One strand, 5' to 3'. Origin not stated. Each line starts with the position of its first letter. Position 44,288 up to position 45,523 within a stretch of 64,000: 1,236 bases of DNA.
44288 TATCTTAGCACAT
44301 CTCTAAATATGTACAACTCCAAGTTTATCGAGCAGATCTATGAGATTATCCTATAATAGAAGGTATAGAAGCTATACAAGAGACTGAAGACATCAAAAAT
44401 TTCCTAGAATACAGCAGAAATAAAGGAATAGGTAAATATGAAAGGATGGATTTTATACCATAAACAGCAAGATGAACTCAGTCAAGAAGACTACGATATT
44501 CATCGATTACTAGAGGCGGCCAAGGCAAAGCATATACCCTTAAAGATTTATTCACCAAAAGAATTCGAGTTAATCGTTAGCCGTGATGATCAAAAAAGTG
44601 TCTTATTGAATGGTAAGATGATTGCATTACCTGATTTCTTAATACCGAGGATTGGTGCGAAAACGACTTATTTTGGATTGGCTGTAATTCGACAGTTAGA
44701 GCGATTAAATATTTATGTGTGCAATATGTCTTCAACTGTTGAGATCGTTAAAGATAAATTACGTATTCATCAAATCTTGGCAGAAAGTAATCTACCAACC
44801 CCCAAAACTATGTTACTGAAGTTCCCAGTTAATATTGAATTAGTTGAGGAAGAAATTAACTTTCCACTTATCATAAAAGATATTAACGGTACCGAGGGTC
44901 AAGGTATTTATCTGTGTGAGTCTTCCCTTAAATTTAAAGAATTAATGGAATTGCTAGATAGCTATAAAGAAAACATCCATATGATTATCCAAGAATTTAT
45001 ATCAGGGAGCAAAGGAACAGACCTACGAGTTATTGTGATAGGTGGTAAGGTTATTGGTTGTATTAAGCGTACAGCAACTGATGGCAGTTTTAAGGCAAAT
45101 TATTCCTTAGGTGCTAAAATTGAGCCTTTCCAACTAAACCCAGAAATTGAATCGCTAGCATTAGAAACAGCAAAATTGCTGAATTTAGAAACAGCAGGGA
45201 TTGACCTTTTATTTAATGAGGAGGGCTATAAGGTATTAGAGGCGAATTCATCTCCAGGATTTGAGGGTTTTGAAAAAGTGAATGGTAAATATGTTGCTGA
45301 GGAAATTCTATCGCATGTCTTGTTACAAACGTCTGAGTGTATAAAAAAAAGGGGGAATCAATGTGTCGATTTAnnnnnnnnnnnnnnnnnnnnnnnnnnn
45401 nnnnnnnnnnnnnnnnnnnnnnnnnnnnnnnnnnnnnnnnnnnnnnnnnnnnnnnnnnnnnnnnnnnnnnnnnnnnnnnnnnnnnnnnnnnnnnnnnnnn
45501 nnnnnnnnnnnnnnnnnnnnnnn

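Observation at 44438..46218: Translationally coupled RimK-like ATP-grasp ligase + Cys2 Ntn amidotransferase (YafJ/EgtC-like) gene pair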

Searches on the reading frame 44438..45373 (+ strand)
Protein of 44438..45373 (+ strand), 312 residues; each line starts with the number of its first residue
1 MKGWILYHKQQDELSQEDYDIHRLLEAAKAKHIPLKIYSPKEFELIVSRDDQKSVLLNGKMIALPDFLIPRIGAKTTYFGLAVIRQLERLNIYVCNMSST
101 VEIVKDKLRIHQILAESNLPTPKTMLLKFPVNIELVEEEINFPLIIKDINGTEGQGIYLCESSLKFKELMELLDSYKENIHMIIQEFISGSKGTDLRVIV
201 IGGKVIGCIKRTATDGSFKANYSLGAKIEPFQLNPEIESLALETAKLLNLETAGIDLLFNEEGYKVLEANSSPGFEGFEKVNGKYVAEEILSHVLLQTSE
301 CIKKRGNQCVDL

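Call 3: search_protein_families(library=pfam, proteins=[window:44438-45373:+], max_evalue=0.01)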
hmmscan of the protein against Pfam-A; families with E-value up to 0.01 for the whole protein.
window:44438-45373:+ (312 aa): 8 families
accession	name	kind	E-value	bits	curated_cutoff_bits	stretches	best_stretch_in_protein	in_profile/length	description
PF08443.16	RimK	-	2.8e-46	158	21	1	105-292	2-186/188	RimK-like ATP-grasp domain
PF18030.7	Rimk_N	-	3.6e-16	59.7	26.4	1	16-99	10-92/94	RimK PreATP-grasp domain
PF02955.21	GSH-S_ATP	-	1e-14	54.8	23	1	122-250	13-141/175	Prokaryotic glutathione synthetase, ATP-grasp domain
PF14397.11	ATPgrasp_ST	-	6.4e-10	39.1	31.4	1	95-189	10-121/278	Sugar-transfer associated ATP-grasp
PF02655.19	ATP-grasp_3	-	4.9e-09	36.9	23.2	1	104-271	1-155/160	ATP-grasp domain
PF14398.11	ATPgrasp_YheCD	-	4.4e-06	26.6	26.8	1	106-295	11-249/255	YheC/D like ATP-grasp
PF07478.18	Dala_Dala_lig_C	-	2.4e-05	24.4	24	1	134-276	29-179/204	D-ala D-ala ligase C-terminus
PF02222.28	ATP-grasp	-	0.00013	22.1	27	1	113-191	2-79/179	ATP-grasp domain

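Call 4: search_protein_families(library=ncbifam, proteins=[window:44438-45373:+], max_evalue=0.01)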
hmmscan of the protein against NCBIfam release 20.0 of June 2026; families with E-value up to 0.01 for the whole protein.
window:44438-45373:+ (312 aa): 38 families (the best 25 are shown)
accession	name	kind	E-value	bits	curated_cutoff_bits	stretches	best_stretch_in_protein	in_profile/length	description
TIGR00768.1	rimK_fam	subfamily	4.4e-64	216.5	143.4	1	17-294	9-276/276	RimK family alpha-L-glutamate ligase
NF007764.0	PRK10446.1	equivalog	6.1e-46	157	331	1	19-296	13-288/300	30S ribosomal protein S6--L-glutamate ligase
NF040720.1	MptN_Meth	equivalog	6e-45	153.5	350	1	16-294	9-290/291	tetrahydromethanopterin:alpha-L-glutamate ligase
TIGR02144.1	LysX_arch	equivalog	2.5e-38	131.8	275.6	1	80-295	61-276/281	lysine biosynthesis protein LysX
TIGR04443.1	F420_CofF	equivalog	5e-31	107.8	300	1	75-288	61-272/283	coenzyme gamma-F420-2:alpha-L-glutamate ligase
NF009110.0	PRK12458.1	subfamily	1.8e-17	63.4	408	1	80-281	109-314/349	glutathione synthetase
TIGR04356.1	grasp_GAK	hypoth_equivalog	1.6e-16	60.2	300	1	69-296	59-285/287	GAK system ATP-grasp enzyme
TIGR02068.2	cya_phycin_syn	equivalog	2.1e-16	59.1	850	1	99-213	206-316/862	cyanophycin synthetase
NF003573.0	PRK05246.1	equivalog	1.7e-15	56.6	272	1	85-258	103-275/316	glutathione synthase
TIGR01380.1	glut_syn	equivalog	7.1e-14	51.5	299.05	1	86-293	103-307/312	glutathione synthase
NF010623.0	PRK14016.1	subfamily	5.5e-12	44.6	877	1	100-212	208-316/871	cyanophycin synthetase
NF002378.0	PRK01372.1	subfamily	7.1e-12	44.6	243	1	103-275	97-273/305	D-alanine--D-alanine ligase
NF053643.1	Ddl_archaea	equivalog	2.9e-11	42.9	500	1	68-273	65-272/367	putative pseudomurein biosynthesis ATP-grasp protein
NF009402.0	PRK12767.1-1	equivalog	3.7e-11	42.4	218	1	93-217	102-226/329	carbamoyl phosphate synthase-like protein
TIGR01205.1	D_ala_D_alaTIGR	subfamily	1.2e-08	34.4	245.65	1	103-281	103-295/318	D-alanine--D-alanine ligase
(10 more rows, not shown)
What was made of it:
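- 44438..45376 (+): RimK-family ATP-grasp alpha-L-glutamate ligase (312 aa), a member of the 'phage-type RimK' sub-clade. PF08443 2.8e-46, PF18030 3.6e-16, TIGR00768 216.5 bits against a 143.4 cut-off (calls 3, 4).
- On RimK family alpha-L-glutamate ligases (TIGR00768 / PF08443): 216.5 bits against 143.4; PF18030 and PF08443 (calls 3, 4).
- On RimK proper (30S ribosomal protein S6--L-glutamate ligase, NF007764): 157 bits against a 331 cut-off (call 4).
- On Glutathione synthetase GshB; CofF; MptN; LysX; cyanophycin synthetase; Ngg: All are far below their cut-offs: 56.6/272, 107.8/300, 153.5/350, 131.8/275.6, 59.1/850 and 29.2/569 (call 4).
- Closest known: RimK. Different: The protein scores below the RimK equivalog cut-off, 157 against 331 (call 4).
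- Closest known: NAGGN osmolyte system. Different: The Ngg model scores 29 bits against a 569 cut-off (call 4).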

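Call 8: find_encoding_contigs(protein=window:44438-45373:+, flank=6000, max_places=6)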
Protein window:44438-45373:+ (312 aa): no gene with exactly this product is on record in the collection.

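Call 11: search_solved_structures(query=window:44438-45373:+, max_evalue=0.001, show_alignments=1)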
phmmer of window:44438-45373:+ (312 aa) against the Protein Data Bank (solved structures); distinct sequences matched with E-value up to 0.001: 18.
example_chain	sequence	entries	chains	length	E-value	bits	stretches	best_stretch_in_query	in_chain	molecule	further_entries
7qyr_A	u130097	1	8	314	1.8e-44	155.2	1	19-293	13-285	Probable alpha-L-glutamate ligase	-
7qys_A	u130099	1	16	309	4.2e-44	154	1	19-294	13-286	Probable alpha-L-glutamate ligase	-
5zct_A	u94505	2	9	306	2e-42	148.5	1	19-307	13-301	Ribosomal protein S6--L-glutamate ligase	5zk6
4iwx_A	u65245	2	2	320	5.8e-42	147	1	19-296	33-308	Ribosomal protein S6 modification protein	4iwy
3vpb_A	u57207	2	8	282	5.5e-18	68.3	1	77-294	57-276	Putative acetylornithine deacetylase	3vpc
3vpd_A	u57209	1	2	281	4.1e-15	58.8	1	77-293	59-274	Ribosomal protein S6 modification protein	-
1uc8_A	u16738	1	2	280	9.4e-15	57.7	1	78-293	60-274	lysine biosynthesis enzyme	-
1uc9_A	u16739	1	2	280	1.7e-14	56.8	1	78-293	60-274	lysine biosynthesis enzyme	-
5k2m_A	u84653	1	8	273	3.6e-10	42.6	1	81-293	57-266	RimK-related lysine biosynthesis protein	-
7wac_A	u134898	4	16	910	7.1e-08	35.1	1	99-236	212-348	Cyanophycin synthase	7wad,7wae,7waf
7drm_A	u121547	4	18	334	2.8e-07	33.1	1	181-280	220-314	ATP-grasp domain-containing protein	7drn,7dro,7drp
7txv_A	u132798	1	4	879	1.9e-06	30.4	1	99-216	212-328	Cyanophycin synthase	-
7lg5_A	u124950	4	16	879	1.9e-06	30.4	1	99-216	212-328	Cyanophycin synthase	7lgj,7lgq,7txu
7lgn_A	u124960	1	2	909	4.8e-05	25.8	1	100-212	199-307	Cyanophycin synthase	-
5i47_A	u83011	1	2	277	5.4e-05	25.6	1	92-218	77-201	RimK domain protein ATP-grasp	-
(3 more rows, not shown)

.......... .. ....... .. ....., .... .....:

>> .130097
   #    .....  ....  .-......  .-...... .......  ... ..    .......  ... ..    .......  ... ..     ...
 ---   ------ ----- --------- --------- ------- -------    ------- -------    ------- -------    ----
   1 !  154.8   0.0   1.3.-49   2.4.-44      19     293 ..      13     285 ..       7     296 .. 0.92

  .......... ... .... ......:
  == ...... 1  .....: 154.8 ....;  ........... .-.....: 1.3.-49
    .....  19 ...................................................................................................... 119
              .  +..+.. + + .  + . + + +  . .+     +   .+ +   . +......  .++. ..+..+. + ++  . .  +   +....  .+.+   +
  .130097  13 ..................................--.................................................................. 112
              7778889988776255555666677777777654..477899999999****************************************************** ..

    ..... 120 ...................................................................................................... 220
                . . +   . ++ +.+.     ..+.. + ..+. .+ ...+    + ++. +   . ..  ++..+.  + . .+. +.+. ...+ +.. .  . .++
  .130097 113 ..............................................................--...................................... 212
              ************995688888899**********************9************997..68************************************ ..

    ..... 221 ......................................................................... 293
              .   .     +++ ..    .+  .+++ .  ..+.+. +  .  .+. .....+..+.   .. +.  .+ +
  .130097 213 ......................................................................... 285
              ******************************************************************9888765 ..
